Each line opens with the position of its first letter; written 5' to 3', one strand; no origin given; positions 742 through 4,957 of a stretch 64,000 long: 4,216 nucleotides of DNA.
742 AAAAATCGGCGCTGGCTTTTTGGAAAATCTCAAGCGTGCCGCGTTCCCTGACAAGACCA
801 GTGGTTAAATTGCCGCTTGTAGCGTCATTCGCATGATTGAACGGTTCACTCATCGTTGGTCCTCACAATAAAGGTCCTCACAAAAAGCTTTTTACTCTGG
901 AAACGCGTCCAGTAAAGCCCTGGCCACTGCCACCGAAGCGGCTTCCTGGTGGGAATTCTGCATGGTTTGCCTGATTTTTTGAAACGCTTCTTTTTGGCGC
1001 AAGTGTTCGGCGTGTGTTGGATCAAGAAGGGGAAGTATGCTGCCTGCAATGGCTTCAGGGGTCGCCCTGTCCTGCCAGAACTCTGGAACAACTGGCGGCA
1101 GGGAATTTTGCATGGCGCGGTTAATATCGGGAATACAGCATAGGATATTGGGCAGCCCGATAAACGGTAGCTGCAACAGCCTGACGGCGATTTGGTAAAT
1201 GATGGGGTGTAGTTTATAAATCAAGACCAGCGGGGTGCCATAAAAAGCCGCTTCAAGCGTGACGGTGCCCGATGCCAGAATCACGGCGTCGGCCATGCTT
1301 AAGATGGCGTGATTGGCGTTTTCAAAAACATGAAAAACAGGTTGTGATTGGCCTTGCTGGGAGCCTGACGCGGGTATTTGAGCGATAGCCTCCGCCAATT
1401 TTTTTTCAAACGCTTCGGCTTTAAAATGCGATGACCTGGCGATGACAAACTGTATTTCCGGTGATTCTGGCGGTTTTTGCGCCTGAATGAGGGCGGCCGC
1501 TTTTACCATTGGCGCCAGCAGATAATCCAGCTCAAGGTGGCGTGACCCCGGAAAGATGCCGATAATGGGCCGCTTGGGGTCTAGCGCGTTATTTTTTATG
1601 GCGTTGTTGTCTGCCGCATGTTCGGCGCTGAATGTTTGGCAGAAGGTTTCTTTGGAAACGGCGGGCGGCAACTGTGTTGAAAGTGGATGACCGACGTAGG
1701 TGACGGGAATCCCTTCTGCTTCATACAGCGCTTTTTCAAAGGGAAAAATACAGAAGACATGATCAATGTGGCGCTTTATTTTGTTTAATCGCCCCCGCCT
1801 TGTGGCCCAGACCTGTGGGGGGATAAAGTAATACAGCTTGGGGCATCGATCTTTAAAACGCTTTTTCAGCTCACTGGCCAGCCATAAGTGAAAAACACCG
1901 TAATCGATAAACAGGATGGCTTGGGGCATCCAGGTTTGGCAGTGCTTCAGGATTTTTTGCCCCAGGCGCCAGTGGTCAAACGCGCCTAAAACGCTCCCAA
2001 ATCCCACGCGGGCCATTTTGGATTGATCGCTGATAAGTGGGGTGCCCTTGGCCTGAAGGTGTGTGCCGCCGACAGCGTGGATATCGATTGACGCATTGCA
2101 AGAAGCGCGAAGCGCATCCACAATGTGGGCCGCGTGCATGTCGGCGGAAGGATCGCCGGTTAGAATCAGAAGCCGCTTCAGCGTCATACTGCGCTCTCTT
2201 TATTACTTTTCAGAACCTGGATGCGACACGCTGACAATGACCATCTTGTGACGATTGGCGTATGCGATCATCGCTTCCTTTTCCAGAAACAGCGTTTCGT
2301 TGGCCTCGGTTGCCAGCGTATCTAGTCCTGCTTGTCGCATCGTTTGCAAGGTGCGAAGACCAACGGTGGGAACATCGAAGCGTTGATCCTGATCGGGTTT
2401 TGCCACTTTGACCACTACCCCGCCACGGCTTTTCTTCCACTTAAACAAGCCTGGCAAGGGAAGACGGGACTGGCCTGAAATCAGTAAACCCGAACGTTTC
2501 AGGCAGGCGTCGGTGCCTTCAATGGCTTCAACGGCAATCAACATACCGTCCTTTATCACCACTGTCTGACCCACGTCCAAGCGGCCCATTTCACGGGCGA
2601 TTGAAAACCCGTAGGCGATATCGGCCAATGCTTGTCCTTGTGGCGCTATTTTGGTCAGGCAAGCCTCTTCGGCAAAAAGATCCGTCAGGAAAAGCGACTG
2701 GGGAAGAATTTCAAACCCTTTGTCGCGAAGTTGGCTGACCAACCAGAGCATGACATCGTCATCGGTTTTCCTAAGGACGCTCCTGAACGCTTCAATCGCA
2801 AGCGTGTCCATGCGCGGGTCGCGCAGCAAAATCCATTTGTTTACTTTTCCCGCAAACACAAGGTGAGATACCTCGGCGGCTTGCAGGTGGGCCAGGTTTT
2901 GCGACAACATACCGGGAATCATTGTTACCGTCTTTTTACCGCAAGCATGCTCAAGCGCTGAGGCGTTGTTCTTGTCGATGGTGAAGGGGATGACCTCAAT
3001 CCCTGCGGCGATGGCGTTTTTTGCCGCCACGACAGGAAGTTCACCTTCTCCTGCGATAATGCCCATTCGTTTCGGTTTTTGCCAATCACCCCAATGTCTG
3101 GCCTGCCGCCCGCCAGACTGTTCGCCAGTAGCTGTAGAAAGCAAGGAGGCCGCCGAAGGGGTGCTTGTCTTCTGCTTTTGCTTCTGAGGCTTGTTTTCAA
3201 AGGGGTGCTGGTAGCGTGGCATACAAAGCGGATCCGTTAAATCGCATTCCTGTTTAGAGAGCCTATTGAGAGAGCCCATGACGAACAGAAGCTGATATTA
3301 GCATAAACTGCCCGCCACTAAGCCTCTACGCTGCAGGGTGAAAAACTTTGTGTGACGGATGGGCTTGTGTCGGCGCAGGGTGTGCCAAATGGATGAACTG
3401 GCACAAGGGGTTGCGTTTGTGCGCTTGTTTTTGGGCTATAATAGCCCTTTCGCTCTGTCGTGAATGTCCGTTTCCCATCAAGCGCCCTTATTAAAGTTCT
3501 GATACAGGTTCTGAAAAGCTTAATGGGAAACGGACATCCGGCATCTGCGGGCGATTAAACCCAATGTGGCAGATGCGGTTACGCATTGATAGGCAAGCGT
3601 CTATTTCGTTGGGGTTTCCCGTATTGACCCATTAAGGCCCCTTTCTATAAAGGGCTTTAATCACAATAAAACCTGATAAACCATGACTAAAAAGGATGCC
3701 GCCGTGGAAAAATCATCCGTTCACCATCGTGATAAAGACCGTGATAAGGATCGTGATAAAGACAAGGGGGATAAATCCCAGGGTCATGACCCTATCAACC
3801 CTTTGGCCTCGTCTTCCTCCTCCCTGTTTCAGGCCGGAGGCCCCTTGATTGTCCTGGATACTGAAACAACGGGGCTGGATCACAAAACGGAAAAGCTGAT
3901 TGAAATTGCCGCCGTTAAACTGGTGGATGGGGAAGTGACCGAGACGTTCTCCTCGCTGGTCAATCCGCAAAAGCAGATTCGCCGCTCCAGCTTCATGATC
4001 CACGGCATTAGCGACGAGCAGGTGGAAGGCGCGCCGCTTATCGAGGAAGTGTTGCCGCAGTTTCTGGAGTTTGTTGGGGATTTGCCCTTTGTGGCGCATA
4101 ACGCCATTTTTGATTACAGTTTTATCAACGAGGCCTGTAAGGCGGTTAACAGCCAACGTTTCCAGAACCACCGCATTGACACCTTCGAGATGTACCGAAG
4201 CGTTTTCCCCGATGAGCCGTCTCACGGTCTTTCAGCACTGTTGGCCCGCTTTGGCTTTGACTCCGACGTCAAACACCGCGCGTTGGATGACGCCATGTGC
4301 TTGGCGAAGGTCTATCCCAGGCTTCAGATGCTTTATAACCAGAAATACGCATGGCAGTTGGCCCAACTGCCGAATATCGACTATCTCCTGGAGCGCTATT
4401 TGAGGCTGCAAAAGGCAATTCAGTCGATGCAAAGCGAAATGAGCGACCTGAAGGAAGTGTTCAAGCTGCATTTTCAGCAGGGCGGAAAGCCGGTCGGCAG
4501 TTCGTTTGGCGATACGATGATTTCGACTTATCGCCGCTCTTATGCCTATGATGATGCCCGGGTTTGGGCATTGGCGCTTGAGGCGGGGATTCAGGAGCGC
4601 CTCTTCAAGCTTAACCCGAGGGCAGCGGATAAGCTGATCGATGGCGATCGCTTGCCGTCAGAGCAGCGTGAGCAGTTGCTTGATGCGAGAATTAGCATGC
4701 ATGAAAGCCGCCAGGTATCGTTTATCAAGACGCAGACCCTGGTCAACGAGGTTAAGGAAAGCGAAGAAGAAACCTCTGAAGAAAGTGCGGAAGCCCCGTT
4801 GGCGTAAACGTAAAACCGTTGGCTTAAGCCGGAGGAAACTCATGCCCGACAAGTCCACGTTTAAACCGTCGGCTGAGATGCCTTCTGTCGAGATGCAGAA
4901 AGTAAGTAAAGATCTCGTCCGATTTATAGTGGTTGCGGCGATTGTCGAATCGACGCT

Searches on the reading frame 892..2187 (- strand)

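Call 30: search_protein_families(library=pfam, proteins=[window:892-2187:-], max_evalue=0.00001)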
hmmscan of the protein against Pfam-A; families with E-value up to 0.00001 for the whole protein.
window:892-2187:- (431 aa): 1 family
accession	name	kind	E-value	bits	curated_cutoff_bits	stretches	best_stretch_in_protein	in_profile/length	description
PF02684.21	LpxB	-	4.4e-62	210.5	22.6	1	7-420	2-370/374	Lipid-A-disaccharide synthetase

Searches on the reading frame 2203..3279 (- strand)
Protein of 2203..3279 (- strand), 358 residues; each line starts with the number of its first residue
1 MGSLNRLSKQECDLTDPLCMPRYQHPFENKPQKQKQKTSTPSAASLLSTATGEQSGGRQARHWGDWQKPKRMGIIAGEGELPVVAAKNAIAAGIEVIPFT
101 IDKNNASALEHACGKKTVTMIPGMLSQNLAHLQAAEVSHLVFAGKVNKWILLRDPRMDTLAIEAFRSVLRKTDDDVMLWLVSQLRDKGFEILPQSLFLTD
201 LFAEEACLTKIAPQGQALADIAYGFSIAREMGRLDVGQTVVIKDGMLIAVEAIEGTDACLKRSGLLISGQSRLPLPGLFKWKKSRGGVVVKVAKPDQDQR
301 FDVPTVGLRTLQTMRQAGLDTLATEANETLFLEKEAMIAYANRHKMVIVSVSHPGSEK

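Call 30: search_protein_families(library=pfam, proteins=[window:2203-3279:-], max_evalue=0.00001)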
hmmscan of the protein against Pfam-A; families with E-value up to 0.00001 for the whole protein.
window:2203-3279:- (358 aa): 2 families
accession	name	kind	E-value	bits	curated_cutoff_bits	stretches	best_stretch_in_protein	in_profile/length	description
PF06230.17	LpxI_C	-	4.8e-47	159.6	25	1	205-349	2-131/131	LpxI C-terminal domain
PF17930.7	LpxI_N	-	1.5e-22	80.3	25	1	71-201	1-129/129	LpxI N-terminal domain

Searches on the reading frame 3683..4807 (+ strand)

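Call 30: search_protein_families(library=pfam, proteins=[window:3683-4807:+], max_evalue=0.00001)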
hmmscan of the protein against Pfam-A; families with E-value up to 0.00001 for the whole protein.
window:3683-4807:+ (374 aa): 2 families
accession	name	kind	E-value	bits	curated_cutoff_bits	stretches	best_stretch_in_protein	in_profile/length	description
PF00929.31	RNase_T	-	1.3e-39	136.8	24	1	56-211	1-164/164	Exonuclease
PF16473.11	Rv2179c-like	-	7.2e-10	39.3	27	1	56-210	3-172/177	3'-5' exoribonuclease Rv2179c-like domain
